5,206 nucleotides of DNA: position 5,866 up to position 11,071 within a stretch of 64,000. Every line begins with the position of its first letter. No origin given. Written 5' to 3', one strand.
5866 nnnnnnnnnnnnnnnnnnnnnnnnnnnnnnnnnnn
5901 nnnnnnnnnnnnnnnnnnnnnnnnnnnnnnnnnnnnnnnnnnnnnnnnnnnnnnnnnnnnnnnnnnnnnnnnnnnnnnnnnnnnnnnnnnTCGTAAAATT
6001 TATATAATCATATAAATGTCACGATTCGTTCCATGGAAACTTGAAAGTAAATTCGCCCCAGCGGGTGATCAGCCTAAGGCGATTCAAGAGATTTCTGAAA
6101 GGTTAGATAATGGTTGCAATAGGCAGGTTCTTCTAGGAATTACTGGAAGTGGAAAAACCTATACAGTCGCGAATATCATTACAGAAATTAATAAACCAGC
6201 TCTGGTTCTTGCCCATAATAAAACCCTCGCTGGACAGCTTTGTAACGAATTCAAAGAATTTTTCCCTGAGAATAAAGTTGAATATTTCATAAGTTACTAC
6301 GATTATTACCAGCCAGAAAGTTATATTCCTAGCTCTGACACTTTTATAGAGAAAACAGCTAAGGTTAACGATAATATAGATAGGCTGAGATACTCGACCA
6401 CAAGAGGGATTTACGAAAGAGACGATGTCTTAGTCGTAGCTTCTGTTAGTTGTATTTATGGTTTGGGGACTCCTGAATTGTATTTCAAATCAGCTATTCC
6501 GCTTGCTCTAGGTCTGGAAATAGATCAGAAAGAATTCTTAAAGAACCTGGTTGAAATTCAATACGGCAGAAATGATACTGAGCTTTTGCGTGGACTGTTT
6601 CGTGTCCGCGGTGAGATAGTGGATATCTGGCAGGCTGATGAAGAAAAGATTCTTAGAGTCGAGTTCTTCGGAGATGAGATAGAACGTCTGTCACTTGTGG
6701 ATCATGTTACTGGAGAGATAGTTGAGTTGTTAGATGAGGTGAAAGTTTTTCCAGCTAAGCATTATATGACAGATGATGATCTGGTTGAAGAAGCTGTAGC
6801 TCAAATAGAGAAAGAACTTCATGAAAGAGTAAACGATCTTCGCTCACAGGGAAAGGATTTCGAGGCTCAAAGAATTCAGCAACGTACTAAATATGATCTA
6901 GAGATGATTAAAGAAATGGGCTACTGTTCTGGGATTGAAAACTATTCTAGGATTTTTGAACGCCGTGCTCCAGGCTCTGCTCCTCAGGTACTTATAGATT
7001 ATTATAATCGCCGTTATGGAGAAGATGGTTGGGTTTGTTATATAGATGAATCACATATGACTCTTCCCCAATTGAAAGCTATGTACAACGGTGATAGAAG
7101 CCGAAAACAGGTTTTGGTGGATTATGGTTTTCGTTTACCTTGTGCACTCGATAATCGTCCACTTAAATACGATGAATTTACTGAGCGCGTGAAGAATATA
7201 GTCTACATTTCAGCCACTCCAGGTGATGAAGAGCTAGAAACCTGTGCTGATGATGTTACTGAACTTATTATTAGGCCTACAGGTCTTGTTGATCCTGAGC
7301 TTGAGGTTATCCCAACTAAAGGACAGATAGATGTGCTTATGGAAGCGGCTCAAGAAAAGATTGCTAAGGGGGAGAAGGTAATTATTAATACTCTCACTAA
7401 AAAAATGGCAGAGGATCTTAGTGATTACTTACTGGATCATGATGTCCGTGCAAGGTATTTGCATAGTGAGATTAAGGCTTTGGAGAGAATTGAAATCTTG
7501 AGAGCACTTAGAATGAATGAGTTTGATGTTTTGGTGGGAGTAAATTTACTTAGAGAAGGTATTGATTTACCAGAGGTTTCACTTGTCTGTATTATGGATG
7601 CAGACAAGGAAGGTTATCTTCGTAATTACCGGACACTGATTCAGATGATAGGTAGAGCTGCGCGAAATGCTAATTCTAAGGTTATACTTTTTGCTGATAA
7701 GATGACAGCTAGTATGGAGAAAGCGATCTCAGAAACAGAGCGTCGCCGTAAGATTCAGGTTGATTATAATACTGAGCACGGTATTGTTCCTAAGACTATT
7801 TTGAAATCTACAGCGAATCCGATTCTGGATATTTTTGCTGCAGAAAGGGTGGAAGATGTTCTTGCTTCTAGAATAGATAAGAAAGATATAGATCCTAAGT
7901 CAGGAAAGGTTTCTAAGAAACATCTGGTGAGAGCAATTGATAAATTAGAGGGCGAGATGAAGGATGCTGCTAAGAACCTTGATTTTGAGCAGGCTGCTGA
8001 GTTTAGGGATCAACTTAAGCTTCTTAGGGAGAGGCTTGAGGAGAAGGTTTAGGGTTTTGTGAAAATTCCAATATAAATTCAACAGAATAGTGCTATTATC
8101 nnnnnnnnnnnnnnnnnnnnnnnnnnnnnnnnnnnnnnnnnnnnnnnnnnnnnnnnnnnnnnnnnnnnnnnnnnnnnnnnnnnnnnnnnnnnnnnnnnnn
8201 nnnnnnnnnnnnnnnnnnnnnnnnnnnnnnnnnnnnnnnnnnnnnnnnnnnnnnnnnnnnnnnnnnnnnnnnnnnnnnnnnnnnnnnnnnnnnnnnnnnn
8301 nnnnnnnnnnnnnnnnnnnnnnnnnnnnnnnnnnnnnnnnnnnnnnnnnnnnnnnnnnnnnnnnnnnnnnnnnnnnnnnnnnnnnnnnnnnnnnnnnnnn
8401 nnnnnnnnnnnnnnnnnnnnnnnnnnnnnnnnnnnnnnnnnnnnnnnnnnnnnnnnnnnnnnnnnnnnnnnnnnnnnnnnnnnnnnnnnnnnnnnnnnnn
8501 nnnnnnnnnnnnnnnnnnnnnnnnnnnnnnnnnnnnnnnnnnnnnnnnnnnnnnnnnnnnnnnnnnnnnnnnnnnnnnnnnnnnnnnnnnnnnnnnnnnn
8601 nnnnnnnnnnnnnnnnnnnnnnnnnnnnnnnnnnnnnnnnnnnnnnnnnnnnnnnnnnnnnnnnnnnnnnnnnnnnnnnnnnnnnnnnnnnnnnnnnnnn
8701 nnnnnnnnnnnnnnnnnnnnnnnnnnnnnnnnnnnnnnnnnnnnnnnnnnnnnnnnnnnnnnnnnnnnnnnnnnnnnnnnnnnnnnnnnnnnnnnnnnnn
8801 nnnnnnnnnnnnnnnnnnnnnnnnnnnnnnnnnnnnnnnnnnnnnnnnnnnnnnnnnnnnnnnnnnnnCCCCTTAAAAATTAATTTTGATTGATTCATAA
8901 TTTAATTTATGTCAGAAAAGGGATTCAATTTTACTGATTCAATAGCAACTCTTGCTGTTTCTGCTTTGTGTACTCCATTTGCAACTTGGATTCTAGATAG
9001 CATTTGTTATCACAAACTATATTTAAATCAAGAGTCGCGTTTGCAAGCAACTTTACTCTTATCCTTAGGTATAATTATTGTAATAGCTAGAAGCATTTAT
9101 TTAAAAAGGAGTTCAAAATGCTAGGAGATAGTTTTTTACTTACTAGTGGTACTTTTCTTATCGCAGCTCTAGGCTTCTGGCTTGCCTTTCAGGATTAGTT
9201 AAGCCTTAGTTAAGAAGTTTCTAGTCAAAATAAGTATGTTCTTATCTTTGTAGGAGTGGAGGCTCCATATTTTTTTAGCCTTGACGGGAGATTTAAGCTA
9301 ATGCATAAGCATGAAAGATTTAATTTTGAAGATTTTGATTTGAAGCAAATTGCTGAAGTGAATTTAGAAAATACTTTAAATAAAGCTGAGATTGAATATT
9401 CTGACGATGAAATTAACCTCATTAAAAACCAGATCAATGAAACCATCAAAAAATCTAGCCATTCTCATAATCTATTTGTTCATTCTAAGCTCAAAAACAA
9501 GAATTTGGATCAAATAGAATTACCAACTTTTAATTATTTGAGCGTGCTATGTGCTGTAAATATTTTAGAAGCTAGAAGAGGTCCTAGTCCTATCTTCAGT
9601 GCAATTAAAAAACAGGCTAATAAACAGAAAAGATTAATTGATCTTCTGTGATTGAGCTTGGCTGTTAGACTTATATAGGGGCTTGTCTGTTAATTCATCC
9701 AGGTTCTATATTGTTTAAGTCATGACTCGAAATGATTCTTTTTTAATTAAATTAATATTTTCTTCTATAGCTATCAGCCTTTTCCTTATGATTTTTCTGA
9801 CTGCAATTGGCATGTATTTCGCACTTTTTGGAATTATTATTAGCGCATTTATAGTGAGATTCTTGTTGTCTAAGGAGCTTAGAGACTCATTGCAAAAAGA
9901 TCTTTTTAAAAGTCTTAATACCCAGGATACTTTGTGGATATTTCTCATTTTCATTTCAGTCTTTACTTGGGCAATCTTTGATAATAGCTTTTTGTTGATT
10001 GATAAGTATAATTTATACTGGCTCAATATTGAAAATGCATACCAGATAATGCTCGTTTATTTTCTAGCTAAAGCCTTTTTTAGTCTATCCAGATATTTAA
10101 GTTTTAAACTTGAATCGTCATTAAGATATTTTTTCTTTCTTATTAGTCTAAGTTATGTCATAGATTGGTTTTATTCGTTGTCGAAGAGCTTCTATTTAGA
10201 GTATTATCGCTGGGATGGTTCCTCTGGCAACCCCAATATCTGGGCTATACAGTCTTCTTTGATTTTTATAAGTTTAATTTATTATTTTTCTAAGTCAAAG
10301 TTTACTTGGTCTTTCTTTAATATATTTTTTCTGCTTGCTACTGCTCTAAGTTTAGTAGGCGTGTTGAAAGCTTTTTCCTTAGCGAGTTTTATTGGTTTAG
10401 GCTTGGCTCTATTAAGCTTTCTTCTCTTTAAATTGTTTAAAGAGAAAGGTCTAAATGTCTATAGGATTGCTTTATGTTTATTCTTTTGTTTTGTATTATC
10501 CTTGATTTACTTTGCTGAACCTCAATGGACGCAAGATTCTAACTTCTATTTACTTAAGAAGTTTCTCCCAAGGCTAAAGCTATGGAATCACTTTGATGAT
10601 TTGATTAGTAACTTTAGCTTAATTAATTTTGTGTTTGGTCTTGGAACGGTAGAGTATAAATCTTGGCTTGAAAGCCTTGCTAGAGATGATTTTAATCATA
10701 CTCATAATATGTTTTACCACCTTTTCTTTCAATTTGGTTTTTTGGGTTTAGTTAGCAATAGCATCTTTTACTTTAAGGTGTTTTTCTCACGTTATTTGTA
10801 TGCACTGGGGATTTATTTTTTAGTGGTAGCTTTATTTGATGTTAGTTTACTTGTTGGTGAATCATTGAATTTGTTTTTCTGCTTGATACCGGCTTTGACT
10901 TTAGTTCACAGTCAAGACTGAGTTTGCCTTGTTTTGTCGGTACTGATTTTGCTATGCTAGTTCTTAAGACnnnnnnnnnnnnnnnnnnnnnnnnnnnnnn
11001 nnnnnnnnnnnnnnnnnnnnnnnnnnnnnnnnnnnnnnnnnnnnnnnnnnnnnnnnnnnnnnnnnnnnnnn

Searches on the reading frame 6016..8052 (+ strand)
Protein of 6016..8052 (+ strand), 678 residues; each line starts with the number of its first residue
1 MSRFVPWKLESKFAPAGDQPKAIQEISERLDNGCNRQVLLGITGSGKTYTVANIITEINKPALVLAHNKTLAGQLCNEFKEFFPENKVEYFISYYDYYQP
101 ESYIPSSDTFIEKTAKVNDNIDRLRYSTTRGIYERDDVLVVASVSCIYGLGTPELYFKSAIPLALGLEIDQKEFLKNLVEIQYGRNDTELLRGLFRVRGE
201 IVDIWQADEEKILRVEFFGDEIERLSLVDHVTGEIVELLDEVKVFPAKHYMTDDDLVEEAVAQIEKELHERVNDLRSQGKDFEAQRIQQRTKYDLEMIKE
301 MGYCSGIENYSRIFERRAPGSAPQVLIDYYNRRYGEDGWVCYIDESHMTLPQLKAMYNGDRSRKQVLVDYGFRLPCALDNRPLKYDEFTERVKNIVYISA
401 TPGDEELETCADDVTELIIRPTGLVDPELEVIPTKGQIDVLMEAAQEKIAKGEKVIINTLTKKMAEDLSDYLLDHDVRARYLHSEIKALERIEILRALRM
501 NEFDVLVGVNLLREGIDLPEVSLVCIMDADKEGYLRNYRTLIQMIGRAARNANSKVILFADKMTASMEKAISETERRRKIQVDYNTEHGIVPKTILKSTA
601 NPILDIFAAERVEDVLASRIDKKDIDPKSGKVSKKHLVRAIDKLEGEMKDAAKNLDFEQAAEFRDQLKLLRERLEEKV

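Call 20: search_protein_families(library=pfam, proteins=[window:6016-8052:+], max_evalue=0.001)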
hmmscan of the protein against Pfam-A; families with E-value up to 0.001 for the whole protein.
window:6016-8052:+ (678 aa): 6 families
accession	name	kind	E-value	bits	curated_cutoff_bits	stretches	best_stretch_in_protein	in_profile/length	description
PF17757.6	UvrB_inter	-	2.1e-29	101.9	22.9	1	161-250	1-91/91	UvrB interaction domain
PF12344.14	UvrB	-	4.2e-21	74.9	27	1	558-598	1-41/43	Ultra-violet resistance protein B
PF00271.37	Helicase_C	-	8.3e-21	74.8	23.5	1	441-551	6-109/110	Helicase conserved C-terminal domain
PF04851.21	ResIII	-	2.8e-13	50.5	22.5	1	17-115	6-108/164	Type III restriction enzyme, res subunit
PF02151.25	UVR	-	1.8e-08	34.3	21.5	1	641-672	4-35/36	UvrB/uvrC motif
PF00270.35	DEAD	-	0.0002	21.6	26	0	19-97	4-85/167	DEAD/DEAH box helicase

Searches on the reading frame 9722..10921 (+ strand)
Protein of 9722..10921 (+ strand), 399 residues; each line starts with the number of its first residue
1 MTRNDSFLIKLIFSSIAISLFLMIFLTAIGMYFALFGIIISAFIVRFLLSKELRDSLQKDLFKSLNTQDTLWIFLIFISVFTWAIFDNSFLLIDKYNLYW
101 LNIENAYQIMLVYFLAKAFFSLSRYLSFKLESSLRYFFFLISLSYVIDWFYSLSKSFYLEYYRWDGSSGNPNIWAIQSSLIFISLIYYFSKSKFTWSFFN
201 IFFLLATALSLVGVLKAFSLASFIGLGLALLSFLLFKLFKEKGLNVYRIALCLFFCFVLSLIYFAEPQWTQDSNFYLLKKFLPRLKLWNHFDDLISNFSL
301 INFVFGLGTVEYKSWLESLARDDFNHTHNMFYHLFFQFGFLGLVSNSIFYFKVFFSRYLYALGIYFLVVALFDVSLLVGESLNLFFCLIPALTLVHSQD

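Call 20: search_protein_families(library=pfam, proteins=[window:9722-10921:+], max_evalue=0.001)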
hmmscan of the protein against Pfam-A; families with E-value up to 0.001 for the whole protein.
window:9722-10921:+ (399 aa): 1 family
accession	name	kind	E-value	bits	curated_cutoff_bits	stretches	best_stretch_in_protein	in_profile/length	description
PF04932.20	Wzy_C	-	3.1e-08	34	31.7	1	206-344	2-146/149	O-Antigen ligase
